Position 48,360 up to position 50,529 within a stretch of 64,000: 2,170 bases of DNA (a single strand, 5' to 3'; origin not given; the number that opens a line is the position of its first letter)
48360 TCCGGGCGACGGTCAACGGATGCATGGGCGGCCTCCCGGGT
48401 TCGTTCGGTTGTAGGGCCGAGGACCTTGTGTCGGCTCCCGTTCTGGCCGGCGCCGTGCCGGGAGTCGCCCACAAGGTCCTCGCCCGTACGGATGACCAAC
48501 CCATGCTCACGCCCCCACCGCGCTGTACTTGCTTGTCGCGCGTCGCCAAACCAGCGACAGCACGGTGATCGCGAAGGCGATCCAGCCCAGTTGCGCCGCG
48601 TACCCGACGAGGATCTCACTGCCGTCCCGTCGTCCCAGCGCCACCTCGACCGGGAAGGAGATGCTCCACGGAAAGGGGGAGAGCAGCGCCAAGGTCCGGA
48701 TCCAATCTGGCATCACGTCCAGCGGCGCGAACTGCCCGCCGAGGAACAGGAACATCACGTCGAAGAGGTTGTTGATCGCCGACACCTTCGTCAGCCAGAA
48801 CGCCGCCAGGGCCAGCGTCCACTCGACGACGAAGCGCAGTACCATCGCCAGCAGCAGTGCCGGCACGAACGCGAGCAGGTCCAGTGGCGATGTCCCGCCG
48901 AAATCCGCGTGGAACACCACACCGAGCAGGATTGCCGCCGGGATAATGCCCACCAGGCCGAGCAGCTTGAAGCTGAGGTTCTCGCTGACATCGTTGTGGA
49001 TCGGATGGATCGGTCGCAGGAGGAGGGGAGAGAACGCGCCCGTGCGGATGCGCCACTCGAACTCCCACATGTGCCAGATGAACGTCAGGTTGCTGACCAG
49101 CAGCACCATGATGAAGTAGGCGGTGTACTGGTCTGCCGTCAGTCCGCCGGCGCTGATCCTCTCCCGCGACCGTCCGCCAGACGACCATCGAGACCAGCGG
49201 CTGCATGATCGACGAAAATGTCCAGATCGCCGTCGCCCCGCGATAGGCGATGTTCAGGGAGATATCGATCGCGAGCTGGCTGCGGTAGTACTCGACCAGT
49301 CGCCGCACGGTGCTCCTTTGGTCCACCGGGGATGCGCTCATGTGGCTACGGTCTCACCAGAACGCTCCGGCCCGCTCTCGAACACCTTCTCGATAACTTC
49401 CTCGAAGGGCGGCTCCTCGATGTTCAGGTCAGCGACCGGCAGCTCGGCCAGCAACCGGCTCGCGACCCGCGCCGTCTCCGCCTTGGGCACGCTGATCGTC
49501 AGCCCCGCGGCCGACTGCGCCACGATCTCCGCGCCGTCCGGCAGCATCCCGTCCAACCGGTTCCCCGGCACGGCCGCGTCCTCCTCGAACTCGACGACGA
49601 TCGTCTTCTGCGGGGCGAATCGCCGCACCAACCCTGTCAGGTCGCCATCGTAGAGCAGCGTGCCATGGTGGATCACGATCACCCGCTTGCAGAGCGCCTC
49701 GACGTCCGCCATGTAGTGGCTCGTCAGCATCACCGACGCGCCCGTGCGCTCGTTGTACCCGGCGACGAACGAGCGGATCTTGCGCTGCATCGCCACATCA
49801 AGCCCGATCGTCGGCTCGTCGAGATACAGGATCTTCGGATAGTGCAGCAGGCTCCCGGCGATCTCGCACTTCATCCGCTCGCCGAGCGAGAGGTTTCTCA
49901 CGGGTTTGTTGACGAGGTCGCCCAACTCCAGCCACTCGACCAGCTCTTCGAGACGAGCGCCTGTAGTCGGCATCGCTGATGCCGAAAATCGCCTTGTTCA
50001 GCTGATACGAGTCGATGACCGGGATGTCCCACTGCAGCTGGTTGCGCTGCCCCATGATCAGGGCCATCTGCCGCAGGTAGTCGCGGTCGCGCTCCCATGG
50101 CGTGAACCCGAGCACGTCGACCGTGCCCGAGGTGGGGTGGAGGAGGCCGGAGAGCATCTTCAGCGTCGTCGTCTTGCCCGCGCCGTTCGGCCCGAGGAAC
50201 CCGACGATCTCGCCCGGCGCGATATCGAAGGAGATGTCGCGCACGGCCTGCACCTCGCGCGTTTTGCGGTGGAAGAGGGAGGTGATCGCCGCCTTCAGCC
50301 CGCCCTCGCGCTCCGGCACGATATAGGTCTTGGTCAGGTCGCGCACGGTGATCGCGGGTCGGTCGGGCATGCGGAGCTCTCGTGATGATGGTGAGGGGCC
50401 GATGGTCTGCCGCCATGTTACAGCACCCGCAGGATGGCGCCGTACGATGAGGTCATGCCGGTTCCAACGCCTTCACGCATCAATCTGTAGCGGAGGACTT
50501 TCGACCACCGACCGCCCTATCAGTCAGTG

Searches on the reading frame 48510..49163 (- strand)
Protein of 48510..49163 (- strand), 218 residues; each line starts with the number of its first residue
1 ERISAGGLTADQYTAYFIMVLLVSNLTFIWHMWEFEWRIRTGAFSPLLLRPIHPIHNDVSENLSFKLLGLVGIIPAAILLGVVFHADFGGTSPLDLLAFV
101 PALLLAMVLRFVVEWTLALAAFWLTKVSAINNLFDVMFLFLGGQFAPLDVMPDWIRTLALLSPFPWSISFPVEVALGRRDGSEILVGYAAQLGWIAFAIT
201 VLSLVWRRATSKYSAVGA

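Call 36: search_protein_families(library=pfam, proteins=[window:48510-49163:-], max_evalue=0.001)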
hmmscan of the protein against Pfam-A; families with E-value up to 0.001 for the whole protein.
window:48510-49163:- (218 aa): 2 families
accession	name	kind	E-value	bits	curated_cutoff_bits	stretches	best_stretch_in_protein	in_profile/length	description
PF06182.17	ABC2_membrane_6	-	1.1e-17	65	22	1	13-217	32-229/229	ABC-2 family transporter protein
PF01061.29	ABC2_membrane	-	2.9e-05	24.1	26.9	1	71-169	101-204/211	ABC-2 type transporter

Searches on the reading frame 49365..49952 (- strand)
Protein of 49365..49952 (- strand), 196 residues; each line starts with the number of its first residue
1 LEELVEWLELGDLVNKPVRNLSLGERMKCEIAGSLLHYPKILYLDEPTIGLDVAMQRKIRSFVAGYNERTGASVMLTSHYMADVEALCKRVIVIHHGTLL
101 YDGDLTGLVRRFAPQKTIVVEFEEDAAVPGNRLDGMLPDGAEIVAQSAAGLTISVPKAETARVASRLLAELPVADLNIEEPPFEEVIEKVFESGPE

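Call 36: search_protein_families(library=pfam, proteins=[window:49365-49952:-], max_evalue=0.001)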
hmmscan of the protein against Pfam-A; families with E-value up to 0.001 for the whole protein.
window:49365-49952:- (196 aa): 2 families
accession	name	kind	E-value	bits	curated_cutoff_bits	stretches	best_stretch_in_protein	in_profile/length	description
PF13304.12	AAA_21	-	7.8e-08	33.2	27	1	6-79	223-298/304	AAA domain, putative AbiEii toxin, Type IV TA system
PF00005.33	ABC_tran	-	2.6e-07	31.7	25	1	2-48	86-136/137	ABC transporter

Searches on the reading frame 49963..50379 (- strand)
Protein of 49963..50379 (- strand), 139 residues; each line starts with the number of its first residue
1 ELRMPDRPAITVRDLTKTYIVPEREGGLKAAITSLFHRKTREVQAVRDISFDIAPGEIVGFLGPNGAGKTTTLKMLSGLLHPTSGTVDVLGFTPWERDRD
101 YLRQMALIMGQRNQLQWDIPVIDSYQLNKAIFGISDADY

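Call 36: search_protein_families(library=pfam, proteins=[window:49963-50379:-], max_evalue=0.001)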
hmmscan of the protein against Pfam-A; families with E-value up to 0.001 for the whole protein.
window:49963-50379:- (139 aa): 1 family
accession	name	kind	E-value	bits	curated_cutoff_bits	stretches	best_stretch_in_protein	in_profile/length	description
PF00005.33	ABC_tran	-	1.9e-15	58.1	25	1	47-116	2-71/137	ABC transporter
